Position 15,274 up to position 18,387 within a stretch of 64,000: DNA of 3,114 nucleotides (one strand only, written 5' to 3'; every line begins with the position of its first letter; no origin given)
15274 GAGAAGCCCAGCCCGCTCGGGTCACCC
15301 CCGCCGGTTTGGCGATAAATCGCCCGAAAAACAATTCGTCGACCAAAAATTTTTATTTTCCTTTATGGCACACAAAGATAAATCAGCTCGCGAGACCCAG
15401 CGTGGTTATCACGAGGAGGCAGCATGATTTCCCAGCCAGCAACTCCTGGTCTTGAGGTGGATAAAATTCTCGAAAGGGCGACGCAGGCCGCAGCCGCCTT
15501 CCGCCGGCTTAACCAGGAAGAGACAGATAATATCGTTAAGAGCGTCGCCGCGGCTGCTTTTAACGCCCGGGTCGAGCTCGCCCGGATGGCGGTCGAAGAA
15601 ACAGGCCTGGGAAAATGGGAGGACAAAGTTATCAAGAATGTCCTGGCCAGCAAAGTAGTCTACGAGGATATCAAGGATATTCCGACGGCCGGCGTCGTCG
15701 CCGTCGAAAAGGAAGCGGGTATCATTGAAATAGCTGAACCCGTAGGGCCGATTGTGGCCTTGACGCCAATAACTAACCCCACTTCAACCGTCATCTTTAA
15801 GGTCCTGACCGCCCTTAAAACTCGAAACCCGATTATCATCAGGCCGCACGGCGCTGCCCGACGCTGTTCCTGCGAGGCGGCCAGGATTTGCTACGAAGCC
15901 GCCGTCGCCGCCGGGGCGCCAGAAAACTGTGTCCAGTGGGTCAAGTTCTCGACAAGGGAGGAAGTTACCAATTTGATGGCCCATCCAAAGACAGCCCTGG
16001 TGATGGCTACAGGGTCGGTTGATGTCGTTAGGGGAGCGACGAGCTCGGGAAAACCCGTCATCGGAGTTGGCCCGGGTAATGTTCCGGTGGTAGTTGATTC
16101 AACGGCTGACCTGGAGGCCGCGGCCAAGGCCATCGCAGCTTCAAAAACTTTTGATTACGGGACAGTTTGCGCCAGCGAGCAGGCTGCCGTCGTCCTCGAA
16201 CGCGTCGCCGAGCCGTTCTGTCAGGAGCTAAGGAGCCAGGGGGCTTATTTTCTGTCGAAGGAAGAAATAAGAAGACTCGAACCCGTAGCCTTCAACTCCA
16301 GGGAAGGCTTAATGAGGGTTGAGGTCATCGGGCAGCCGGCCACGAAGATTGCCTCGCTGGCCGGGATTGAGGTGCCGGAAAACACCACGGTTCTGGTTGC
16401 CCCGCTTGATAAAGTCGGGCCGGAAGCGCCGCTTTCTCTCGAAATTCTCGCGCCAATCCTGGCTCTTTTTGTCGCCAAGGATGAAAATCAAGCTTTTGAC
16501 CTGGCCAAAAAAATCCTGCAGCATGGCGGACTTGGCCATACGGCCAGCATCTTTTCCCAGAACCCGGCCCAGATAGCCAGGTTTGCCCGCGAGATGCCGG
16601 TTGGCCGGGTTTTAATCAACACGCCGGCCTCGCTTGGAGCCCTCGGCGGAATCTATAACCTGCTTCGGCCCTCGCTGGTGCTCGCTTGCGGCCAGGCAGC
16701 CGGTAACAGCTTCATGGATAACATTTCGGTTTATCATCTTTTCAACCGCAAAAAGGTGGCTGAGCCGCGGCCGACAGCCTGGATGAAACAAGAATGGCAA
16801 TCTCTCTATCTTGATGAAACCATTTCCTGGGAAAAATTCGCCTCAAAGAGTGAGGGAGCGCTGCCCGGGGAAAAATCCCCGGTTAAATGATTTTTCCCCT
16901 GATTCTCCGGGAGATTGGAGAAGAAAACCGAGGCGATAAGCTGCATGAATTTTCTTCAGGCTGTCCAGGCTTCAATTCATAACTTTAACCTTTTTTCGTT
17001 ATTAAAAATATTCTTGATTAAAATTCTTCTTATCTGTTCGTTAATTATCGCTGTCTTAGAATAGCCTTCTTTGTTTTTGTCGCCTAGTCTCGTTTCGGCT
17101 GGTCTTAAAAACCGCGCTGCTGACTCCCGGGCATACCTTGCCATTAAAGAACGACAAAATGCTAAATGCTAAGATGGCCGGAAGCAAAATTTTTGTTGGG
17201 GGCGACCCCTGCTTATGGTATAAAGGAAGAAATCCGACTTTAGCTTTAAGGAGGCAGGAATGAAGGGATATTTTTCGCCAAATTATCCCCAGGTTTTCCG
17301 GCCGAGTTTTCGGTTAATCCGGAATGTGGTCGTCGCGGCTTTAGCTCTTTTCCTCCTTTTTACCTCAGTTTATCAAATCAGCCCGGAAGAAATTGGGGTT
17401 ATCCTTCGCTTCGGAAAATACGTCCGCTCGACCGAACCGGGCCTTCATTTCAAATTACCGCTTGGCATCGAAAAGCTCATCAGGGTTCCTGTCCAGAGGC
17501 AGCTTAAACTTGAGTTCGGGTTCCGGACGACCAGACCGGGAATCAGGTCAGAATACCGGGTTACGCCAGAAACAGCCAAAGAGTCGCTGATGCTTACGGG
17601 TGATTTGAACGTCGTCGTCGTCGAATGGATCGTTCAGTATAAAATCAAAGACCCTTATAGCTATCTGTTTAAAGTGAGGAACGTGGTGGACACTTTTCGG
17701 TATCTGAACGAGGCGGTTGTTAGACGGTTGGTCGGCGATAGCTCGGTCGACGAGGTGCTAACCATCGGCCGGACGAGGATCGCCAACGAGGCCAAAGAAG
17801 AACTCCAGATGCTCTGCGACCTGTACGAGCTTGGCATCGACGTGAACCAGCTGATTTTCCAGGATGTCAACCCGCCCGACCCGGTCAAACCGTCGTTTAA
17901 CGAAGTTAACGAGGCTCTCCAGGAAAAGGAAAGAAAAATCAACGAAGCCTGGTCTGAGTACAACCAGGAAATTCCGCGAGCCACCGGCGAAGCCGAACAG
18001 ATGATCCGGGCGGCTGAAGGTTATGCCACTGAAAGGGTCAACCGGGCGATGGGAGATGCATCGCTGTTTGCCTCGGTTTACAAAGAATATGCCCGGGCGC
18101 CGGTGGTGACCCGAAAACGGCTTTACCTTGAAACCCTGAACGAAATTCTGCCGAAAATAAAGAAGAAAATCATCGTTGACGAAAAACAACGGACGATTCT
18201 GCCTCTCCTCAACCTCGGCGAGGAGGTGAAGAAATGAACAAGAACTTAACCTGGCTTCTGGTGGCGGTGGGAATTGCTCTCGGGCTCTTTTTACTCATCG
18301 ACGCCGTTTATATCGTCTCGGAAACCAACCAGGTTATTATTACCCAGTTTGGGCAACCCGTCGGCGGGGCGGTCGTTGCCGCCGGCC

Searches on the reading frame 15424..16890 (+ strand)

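Call 11: search_protein_families(library=pfam, proteins=[window:15424-16890:+], max_evalue=0.001)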
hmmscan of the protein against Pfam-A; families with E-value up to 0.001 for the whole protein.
window:15424-16890:+ (488 aa): 1 family
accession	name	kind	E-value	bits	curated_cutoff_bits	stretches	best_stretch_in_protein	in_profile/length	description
PF00171.27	Aldedh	-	2.5e-34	119.1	23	1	11-402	30-426/461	Aldehyde dehydrogenase family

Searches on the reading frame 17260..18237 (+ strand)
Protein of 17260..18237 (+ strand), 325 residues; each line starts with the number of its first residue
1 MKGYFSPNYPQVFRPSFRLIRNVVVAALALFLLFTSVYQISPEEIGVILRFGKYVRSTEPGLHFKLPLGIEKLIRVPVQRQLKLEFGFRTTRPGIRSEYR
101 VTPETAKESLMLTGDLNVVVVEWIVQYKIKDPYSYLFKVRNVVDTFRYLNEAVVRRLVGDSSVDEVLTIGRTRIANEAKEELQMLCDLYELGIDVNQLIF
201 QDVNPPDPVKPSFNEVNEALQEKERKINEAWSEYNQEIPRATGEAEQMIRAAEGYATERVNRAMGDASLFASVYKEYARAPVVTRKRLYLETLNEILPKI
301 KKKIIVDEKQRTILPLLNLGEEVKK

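Call 11: search_protein_families(library=pfam, proteins=[window:17260-18237:+], max_evalue=0.001)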
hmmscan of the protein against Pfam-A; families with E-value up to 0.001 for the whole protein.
window:17260-18237:+ (325 aa): 1 family
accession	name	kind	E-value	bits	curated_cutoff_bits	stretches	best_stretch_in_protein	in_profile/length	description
PF01145.31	Band_7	-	2.6e-26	93.2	23.6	1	39-230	2-172/176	SPFH domain / Band 7 family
